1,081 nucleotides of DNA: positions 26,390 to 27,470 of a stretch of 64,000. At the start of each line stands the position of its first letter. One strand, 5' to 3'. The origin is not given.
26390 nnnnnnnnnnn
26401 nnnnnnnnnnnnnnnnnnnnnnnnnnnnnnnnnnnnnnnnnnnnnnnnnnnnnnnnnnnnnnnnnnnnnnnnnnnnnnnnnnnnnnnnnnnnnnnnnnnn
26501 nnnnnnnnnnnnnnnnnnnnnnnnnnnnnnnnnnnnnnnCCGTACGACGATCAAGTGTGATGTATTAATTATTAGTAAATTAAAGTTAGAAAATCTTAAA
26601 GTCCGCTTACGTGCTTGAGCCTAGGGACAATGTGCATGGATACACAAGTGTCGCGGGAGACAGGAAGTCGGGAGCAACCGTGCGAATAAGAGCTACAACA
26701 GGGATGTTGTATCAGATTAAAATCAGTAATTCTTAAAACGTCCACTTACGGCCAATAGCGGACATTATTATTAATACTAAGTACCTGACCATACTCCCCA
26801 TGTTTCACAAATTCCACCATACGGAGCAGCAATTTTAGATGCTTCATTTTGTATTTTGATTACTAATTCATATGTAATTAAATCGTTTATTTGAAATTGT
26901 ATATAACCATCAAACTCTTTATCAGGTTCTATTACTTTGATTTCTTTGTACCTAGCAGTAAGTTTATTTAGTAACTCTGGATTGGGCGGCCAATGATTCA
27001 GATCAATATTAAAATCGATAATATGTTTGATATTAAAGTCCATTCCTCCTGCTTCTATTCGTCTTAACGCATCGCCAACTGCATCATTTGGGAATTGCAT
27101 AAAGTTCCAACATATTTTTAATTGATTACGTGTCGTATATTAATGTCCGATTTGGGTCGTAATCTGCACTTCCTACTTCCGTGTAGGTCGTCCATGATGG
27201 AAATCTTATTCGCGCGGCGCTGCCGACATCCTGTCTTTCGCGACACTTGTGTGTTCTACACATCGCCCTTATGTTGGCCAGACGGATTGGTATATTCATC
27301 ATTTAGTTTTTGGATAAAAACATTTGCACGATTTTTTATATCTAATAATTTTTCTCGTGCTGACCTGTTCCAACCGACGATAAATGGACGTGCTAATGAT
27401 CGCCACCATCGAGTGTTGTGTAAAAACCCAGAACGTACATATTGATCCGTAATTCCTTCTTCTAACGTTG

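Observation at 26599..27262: Orphan 107-aa gene bracketed by two inverted copies of a MITE-like element, inserted after mreBCD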

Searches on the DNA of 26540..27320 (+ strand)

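Call 12: search_rna_families(source=window, start=26540, end=27320, threshold=evalue, max_evalue=5)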
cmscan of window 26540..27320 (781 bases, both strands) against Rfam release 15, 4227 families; matches with E-value up to 5: 2.
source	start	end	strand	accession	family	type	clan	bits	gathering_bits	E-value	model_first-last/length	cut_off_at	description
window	26542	26610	-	RF02595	EBv-sisRNA-1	Gene;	-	13.8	58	3.1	1-81/81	no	Epstein-Barr virus stable intronic sequence RNA 1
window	27166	27220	-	RF02081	STnc550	Gene; sRNA;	-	13.3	48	1.1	140-194/388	no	Enterobacterial sRNA STnc550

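Call 50: build_rna_model(alignment_id=A3)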
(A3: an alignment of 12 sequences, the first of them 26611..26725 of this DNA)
Model R1 built from alignment A3 (12 sequences, 118 columns); structure: RNAalifold consensus.
model positions 115; base pairs 22; branch points 2; effective number of sequences 1.71; information 0.591 bits per position. Calibrated on 0.2 Mb of random sequence (short: E-values are rough).
structure used (alignment columns):
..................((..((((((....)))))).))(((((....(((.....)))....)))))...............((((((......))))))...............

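Call 51: search_with_rna_model(model_id=R1, source=window, filters=off, max_evalue=10)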
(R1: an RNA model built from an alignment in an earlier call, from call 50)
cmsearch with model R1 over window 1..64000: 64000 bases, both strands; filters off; matches with E-value up to 10: 35.
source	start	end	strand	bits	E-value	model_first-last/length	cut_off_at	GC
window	46298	46412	+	122.8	1.4e-36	1-115/115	no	0.48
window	26611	26725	+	116.5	1.3e-34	1-115/115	no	0.49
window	48016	48130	-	116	2e-34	1-115/115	no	0.43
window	27170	27282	-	89.3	4.9e-26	1-115/115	no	0.52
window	47197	47260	+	37.7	8.7e-10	1-115/115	no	0.45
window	63405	63527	-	17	0.0028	1-115/115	no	0.3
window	31266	31372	-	14.3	0.019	1-115/115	no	0.42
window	19097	19175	-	11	0.21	1-115/115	no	0.34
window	4536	4633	-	9.4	0.7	1-115/115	no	0.29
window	10631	10653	-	9.2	0.79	17-39/115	no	0.22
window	22885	22948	-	8.9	0.99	1-115/115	no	0.44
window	40925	41024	+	7.8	2.1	1-115/115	no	0.28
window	1004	1101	-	7.8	2.2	1-115/115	no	0.32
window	19733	19812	+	7.8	2.2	1-115/115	no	0.3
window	44426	44532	+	7.7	2.2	1-115/115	no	0.38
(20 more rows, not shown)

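Call 56: search_with_rna_model(model_id=R1, sources=[L001, L002, L003, L004, L005, L006, L007, L008, L009, L010, L011, L012, L013, L014, L015, L016, L017, L018, L019, L020, L021, L022, L023, L024, L025, L026, L027, L028], max_evalue=0.01)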
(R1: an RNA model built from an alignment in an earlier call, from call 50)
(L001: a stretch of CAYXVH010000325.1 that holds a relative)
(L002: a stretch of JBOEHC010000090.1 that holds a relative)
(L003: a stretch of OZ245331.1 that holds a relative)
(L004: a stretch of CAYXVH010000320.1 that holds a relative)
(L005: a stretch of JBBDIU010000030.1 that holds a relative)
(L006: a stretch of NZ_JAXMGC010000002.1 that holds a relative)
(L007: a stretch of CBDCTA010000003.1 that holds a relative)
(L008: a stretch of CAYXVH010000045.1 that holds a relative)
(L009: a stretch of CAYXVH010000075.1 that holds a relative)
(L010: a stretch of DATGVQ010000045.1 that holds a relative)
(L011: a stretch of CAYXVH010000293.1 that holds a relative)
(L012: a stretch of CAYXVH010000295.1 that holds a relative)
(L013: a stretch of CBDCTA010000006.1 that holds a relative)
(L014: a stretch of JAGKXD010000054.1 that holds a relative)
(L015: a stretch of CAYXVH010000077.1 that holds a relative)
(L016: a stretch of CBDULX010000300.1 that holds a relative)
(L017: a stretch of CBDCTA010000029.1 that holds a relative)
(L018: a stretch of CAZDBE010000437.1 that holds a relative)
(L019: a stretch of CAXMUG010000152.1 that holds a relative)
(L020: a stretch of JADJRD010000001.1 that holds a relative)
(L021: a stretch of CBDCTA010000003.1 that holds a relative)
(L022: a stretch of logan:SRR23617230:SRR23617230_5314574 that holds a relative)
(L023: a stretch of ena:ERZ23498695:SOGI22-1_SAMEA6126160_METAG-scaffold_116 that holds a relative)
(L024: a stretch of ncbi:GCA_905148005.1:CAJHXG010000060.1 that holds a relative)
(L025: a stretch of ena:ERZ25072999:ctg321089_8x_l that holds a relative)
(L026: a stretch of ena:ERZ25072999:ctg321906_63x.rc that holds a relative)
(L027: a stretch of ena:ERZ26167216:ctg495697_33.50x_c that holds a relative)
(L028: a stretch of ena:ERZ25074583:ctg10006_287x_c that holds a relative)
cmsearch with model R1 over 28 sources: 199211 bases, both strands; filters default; matches with E-value up to 0.01: 27.
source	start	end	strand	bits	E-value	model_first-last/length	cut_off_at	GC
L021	1875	1989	+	128.2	8.5e-38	1-115/115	no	0.47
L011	4003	4117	+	126.3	3.5e-37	1-115/115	no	0.43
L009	6973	7086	-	123.6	2.4e-36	1-115/115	no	0.53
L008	4373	4487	+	120.3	2.6e-35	1-115/115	no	0.44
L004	7544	7657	+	118.1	1.3e-34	1-115/115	no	0.46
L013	3258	3369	+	117.6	1.9e-34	1-115/115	no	0.5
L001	2405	2519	+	115.3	1e-33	1-115/115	no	0.45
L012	807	920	+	112.6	7.3e-33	1-115/115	no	0.46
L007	7045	7159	-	106.4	6.2e-31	1-115/115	no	0.56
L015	6671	6831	-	105.2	1.5e-30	1-115/115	no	0.49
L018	103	217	+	100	6.3e-29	1-115/115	no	0.54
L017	3148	3269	+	77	1.1e-21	1-115/115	no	0.52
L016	2368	2469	-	74.3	8.1e-21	1-115/115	no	0.57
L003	5445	5550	+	67.3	1.3e-18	1-115/115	no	0.53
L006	405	527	-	64.7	8.7e-18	1-115/115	no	0.52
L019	1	131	+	63.9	1.5e-17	23-115/115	5'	0.5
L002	1345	1439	-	63.4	2.2e-17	1-115/115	no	0.51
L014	7433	7517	+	63.1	2.7e-17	1-115/115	no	0.58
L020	6935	7024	+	61.7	7.5e-17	1-115/115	no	0.53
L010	1968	2019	-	61.4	8.9e-17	17-68/115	no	0.58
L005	1146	1238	-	42.2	9.9e-11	1-115/115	no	0.65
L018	3642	3705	-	36.1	8.1e-09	1-115/115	no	0.41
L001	3567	3630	-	33.5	5.5e-08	1-115/115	no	0.47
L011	4144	4207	+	31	3.4e-07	1-115/115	no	0.41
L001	3707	3770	-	22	0.00023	1-115/115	no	0.39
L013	666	728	+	18.2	0.0036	1-115/115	no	0.49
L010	3150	3253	+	17.4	0.0064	17-68/115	no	0.67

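Call 71: search_with_rna_model(model_id=R1, sources=[window, L001, L002, L003, L004, L005, L007, L008, L009, L011, L012, L013, L015, L016, L017, L018, L019, L021, L029, L032, L033, L035, L036, L037, L038, L039, L040, L041, L042], max_evalue=1e-15, make_alignment=true)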
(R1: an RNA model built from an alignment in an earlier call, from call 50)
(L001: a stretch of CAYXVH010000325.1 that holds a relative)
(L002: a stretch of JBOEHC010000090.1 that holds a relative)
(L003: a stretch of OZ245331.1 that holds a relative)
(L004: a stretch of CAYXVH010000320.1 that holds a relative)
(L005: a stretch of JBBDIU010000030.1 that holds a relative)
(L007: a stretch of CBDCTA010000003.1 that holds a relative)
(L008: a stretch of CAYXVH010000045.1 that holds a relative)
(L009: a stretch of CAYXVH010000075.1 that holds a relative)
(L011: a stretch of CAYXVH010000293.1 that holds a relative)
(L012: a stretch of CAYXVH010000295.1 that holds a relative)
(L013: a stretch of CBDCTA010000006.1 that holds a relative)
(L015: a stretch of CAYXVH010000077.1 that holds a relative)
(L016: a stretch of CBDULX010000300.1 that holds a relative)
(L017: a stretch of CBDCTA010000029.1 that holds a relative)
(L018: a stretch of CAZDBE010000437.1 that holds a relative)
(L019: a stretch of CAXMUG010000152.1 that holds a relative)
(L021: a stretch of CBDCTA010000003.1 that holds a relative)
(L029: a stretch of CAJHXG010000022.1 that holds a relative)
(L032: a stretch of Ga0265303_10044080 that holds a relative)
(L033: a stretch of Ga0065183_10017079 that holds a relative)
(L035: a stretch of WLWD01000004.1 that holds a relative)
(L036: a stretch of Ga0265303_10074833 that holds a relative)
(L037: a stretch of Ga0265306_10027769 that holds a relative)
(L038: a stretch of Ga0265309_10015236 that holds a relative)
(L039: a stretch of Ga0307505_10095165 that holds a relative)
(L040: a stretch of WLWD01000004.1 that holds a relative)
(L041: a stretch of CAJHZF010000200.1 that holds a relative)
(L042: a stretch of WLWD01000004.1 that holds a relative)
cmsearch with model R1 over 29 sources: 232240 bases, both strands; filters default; matches with E-value up to 1e-15: 31.
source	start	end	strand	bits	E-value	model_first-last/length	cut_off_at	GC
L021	1875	1989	+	128.2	9.9e-38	1-115/115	no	0.47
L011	4003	4117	+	126.3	4.1e-37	1-115/115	no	0.43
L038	2636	2750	+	126.3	4.1e-37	1-115/115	no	0.43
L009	6973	7086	-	123.6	2.8e-36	1-115/115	no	0.53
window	46298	46412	+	122.9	4.9e-36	1-115/115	no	0.48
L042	8116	8229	+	121.7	1.2e-35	1-115/115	no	0.5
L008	4373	4487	+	120.3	3e-35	1-115/115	no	0.44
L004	7544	7657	+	118.1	1.5e-34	1-115/115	no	0.46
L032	948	1061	-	118.1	1.5e-34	1-115/115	no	0.46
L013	3258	3369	+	117.6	2.2e-34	1-115/115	no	0.5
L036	16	129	-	117.1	3.2e-34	1-115/115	no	0.54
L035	5021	5134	+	117.1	3.2e-34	1-115/115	no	0.46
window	26611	26725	+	116.5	4.8e-34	1-115/115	no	0.49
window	48016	48130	-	116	7e-34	1-115/115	no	0.43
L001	2405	2519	+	115.3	1.2e-33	1-115/115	no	0.45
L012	807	920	+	112.6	8.5e-33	1-115/115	no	0.46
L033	827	940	-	112.6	8.5e-33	1-115/115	no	0.46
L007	7045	7159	-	106.4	7.2e-31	1-115/115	no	0.56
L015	6671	6831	-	105.2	1.7e-30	1-115/115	no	0.49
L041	2666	2780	-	100.1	6.9e-29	1-115/115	no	0.45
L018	103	217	+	100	7.4e-29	1-115/115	no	0.54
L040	1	97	+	97.1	6.1e-28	18-115/115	5'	0.53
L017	3148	3269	+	77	1.3e-21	1-115/115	no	0.52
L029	3404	3562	-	76.6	1.8e-21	1-115/115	no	0.52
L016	2368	2469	-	74.3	9.5e-21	1-115/115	no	0.57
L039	563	670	-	67.4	1.4e-18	1-115/115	no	0.55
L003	5445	5550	+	67.3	1.5e-18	1-115/115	no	0.53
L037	2564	2664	-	67.1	1.7e-18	1-115/115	no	0.56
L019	1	131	+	63.9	1.7e-17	23-115/115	5'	0.5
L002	1345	1439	-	63.4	2.6e-17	1-115/115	no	0.51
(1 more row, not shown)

Alignment A5: 31 matches aligned to the model, 190 columns, each read 5' to 3' on its own strand. Consensus structure (alignment columns), stored with it:
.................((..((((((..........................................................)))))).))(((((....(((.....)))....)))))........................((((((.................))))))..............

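Call 78: search_with_rna_model(model_id=R1, sources=[L043, L044, L023, L024, L025, L026, L027, L028, L022], max_evalue=1, filters=off)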
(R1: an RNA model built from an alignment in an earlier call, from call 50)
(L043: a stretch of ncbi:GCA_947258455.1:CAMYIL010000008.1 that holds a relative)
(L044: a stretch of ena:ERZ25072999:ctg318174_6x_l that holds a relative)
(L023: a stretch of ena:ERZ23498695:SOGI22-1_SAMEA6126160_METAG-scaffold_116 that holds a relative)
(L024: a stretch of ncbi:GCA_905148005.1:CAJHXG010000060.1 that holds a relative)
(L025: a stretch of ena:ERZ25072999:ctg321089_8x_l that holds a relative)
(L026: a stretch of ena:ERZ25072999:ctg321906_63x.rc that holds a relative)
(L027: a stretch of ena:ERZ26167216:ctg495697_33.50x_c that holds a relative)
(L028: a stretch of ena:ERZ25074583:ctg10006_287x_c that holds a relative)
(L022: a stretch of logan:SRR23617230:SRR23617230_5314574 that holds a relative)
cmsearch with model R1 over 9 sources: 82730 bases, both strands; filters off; matches with E-value up to 1: 5.
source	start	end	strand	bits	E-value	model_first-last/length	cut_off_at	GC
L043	4689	4814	-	23.6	2.9e-05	1-115/115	no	0.45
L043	3501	3564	+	17.1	0.0032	1-115/115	no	0.45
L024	3598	3660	+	16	0.0073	1-115/115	no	0.35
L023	5396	5458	+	14.8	0.018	1-115/115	no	0.33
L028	8429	8453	-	10.4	0.42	42-66/115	no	0.52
